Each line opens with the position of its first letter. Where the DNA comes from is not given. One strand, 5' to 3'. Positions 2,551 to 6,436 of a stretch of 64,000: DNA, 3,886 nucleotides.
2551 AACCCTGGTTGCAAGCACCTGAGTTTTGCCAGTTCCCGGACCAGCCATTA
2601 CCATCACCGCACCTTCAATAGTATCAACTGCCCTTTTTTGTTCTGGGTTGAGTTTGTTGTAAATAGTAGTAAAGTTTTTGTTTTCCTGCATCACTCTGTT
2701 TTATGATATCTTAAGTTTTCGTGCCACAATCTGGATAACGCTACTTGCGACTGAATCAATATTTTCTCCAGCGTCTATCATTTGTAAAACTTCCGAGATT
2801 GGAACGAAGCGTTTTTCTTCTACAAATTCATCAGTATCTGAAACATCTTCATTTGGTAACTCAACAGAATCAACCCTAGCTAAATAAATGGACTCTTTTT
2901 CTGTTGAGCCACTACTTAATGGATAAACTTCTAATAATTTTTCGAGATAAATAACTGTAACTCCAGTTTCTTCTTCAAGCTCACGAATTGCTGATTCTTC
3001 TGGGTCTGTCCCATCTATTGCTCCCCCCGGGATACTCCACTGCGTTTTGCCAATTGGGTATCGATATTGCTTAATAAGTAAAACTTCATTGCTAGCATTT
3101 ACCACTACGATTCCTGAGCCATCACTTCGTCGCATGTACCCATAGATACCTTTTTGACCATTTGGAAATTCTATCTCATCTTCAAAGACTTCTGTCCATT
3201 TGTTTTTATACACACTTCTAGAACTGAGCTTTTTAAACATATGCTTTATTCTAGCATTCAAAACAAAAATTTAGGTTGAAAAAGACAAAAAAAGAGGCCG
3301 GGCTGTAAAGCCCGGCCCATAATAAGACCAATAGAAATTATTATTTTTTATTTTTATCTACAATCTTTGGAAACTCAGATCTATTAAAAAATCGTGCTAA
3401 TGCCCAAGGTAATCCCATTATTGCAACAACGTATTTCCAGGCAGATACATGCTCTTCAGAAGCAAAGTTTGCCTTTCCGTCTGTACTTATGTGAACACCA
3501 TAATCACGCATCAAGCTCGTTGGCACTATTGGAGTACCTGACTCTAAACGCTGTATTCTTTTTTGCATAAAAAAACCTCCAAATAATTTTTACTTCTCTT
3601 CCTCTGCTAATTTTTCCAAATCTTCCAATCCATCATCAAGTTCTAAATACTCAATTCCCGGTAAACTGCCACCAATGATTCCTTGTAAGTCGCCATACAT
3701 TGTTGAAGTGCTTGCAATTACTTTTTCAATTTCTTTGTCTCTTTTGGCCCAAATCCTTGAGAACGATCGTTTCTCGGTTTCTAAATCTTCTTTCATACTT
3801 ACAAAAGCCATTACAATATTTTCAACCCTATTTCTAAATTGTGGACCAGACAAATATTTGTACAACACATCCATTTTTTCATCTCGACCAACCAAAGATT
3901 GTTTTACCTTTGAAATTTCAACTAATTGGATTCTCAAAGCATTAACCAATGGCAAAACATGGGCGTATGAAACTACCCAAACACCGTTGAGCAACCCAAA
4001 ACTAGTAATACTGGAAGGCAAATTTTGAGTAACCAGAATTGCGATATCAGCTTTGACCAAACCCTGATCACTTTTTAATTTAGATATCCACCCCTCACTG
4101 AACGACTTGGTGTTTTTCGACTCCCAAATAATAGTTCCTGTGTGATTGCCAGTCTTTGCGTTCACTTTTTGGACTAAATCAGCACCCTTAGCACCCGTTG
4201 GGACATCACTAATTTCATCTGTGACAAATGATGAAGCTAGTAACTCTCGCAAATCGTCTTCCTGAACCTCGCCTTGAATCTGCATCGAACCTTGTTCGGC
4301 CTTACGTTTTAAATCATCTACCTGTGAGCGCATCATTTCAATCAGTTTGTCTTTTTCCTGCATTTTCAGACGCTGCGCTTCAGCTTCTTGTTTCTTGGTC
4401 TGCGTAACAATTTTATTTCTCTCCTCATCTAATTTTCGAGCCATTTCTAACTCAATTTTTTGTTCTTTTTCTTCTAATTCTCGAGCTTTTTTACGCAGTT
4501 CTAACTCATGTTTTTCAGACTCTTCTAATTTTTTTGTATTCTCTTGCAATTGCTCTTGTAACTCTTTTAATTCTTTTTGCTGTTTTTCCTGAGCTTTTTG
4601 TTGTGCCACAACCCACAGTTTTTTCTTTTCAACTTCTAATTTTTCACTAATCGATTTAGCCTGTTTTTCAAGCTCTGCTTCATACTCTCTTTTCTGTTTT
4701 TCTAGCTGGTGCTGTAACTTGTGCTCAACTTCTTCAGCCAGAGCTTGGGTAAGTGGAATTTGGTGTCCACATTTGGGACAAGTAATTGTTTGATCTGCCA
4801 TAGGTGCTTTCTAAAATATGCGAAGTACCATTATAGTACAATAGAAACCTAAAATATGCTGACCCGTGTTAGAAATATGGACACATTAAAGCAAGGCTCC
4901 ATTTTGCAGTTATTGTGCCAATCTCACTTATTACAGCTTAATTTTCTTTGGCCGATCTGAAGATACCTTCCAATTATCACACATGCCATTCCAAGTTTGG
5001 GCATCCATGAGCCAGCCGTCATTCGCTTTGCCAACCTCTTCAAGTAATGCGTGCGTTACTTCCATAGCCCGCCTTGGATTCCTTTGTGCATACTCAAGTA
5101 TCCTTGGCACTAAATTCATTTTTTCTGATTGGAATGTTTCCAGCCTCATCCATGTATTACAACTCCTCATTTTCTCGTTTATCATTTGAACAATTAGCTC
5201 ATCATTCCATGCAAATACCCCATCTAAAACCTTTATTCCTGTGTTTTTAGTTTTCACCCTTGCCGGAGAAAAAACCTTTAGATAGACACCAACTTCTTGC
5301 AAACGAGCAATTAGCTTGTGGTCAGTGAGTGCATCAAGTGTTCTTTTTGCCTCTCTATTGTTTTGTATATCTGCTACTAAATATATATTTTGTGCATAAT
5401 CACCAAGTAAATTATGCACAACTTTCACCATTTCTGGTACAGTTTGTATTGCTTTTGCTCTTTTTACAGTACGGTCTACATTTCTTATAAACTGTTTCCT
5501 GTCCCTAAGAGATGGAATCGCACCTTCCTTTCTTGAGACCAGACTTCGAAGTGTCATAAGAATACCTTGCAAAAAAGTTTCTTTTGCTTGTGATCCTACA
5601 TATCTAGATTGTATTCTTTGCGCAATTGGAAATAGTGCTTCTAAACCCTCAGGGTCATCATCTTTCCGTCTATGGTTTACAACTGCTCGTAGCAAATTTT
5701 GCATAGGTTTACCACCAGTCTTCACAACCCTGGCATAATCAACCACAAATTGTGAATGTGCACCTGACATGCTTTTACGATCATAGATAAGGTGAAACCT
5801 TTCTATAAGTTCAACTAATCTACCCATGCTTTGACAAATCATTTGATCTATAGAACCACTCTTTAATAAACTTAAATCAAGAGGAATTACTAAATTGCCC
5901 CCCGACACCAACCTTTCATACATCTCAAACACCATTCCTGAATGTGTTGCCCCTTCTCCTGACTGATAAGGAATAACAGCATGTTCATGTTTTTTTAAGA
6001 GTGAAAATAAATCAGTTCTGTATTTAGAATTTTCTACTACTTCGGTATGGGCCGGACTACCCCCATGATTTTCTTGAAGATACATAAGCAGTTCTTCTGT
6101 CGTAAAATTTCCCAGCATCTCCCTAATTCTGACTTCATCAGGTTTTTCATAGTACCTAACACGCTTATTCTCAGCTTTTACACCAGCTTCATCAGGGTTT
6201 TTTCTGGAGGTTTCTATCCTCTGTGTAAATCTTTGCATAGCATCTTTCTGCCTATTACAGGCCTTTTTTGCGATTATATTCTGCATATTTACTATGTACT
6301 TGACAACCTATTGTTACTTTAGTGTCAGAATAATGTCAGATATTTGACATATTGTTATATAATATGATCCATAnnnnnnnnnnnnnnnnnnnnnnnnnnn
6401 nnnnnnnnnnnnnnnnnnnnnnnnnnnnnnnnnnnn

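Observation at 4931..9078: Uncharacterised divergent three-gene module: 451-aa orphan opposite a coupled pair of OmpR-type winged-helix fusion protein and 503-aa orphan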

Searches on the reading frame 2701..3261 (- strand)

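Call 3: search_protein_families(library=pfam, proteins=[window:2701-3261:-], max_evalue=1)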
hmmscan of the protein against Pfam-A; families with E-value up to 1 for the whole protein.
window:2701-3261:- (186 aa): 2 families
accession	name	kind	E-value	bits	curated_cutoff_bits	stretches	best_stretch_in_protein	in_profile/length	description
PF00293.34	NUDIX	-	1.5e-17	64.3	21.1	1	48-160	5-119/134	NUDIX domain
PF14815.12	NUDIX_4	-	0.26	11.5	35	1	52-110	4-59/113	NUDIX domain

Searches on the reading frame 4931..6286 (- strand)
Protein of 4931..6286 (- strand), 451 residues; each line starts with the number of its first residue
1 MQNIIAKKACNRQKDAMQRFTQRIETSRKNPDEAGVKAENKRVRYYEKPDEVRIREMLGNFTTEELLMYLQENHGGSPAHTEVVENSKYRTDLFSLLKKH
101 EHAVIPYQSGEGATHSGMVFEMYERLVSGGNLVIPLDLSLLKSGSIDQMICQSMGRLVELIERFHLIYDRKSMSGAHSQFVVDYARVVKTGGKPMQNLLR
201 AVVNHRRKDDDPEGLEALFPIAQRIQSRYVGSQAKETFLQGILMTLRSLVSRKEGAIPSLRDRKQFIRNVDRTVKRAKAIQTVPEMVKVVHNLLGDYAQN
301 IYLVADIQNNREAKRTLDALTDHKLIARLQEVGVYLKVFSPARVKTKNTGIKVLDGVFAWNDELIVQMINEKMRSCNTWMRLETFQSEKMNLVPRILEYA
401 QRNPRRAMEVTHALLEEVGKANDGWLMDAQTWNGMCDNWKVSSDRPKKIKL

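Call 3: search_protein_families(library=pfam, proteins=[window:4931-6286:-], max_evalue=1)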
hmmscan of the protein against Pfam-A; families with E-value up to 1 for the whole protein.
window:4931-6286:- (451 aa): 1 family
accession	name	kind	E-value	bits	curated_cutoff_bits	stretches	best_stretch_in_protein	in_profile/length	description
PF01165.25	Ribosomal_S21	-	0.025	14.7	27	1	33-56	23-46/55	Ribosomal protein S21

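Call 4: search_protein_families(library=ncbifam, proteins=[window:4931-6286:-], max_evalue=1)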
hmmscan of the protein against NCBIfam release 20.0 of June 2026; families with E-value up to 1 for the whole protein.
window:4931-6286:- (451 aa): 1 family
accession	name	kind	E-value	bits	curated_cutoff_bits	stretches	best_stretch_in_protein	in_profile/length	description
TIGR00030.1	S21p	equivalog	0.024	14.4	28.95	1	29-55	20-46/58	30S ribosomal protein S21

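Call 5: search_protein_families(library=padloc, proteins=[window:4931-6286:-], max_evalue=1)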
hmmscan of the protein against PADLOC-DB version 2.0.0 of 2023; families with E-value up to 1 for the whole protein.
window:4931-6286:- (451 aa): 0 families

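Call 9: search_solved_structures(query=window:4931-6286:-, max_evalue=10)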
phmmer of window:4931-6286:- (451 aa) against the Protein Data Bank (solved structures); distinct sequences matched with E-value up to 10: 0.

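Call 17: find_homologous_proteins(query=window:4931-6286:-, max_evalue=0.01)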
Query window:4931-6286:- (451 aa): 2 proteins with E <= 0.01 among 7048 candidates.
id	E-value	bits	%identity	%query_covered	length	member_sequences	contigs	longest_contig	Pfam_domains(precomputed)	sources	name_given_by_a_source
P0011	0.0e+0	1013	100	100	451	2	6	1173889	-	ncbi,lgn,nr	ncbi:MAG: hypothetical protein BroJett025_06430 [Patescibacteria group bacterium]|nr:MAG: hypothetic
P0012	1.7e-179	615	64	96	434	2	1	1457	-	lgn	-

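Call 27: search_solved_structures(query=A3, max_evalue=10)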
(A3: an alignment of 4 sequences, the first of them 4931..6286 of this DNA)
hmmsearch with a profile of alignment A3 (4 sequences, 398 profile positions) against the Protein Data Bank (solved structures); distinct sequences matched with E-value up to 10: 0.

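Call 52: find_related_loci(query=A3, collection=genome_contigs, flank=6000)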
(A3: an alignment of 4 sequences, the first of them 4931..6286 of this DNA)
Query A3 (451 aa) in genome_contigs; peptide patterns used: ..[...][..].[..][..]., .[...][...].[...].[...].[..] (x = any residue, [..] = any of these).
126 stretches matched a pattern, but none encodes a relative of the query by tblastn (E <= 1e-3).

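Call 80: search_protein_families(library=phrogs, proteins=[window:4931-6286:-], max_evalue=0.1)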
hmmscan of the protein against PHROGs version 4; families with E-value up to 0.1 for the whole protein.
window:4931-6286:- (451 aa): 1 family
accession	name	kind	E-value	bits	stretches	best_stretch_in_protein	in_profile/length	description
phrog_21469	-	moron, auxiliary metabolic gene and host takeover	0.043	15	1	28-56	20-48/71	ribosomal protein S21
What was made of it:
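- None of the three proteins matches PADLOC (call 5), and the only PHROGs match is to the generic DNA-binding domain (call 80).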

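Call 81: search_solved_structures(query=A8, max_evalue=10, show_alignments=3)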
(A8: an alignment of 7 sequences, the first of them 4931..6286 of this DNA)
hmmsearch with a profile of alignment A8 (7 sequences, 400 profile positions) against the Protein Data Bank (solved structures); distinct sequences matched with E-value up to 10: 3.
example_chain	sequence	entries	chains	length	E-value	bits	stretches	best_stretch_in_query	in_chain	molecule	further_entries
5cwj_A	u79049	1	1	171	0.038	16.2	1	136-245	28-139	Designed helical repeat protein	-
4hpv_A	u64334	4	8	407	0.13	14.5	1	68-103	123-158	S-adenosylmethionine synthase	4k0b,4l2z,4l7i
4ws9_A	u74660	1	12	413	0.22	13.7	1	68-103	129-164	S-adenosylmethionine synthase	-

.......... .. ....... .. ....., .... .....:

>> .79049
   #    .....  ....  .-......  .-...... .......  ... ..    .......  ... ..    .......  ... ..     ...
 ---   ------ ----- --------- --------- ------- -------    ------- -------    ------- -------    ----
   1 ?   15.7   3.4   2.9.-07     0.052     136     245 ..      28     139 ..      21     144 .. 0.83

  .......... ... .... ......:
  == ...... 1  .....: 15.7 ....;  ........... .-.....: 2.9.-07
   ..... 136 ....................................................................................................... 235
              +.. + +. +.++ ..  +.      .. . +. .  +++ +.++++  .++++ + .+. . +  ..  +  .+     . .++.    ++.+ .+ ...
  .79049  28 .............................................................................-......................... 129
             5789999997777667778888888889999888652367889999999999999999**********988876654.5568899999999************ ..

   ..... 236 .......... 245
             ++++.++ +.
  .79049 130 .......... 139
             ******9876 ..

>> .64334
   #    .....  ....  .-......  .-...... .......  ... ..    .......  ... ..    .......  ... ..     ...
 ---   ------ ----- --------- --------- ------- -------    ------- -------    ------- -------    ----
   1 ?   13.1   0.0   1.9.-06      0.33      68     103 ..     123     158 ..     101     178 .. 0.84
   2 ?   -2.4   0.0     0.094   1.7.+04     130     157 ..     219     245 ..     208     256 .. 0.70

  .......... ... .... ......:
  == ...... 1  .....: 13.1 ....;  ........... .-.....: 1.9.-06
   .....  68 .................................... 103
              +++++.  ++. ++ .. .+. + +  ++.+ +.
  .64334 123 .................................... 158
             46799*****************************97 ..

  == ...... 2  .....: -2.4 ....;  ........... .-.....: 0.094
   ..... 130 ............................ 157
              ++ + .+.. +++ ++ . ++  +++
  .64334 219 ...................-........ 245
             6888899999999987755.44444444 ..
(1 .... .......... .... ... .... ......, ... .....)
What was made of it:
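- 4931..6286 (-): 451-aa ORF with no known domain, transcribed divergently from the regulator. The true start is probably Met17 (ATG at 6238-6236), giving about 435 aa. Invariant motif G-x-G-A-[TS] at residues 110-114. No hit in Pfam, NCBIfam, PADLOC, PHROGs or PDB (calls 3, 4, 5, 9, 27, 80, 81).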

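Call 92: find_related_loci(query=A8, collection=viral_contigs, flank=5000)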
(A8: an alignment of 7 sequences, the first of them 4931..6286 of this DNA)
Query A8 (451 aa) in viral_contigs; peptide patterns used: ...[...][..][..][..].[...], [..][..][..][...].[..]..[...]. (x = any residue, [..] = any of these).
48 stretches matched a pattern, but none encodes a relative of the query by tblastn (E <= 1e-3).
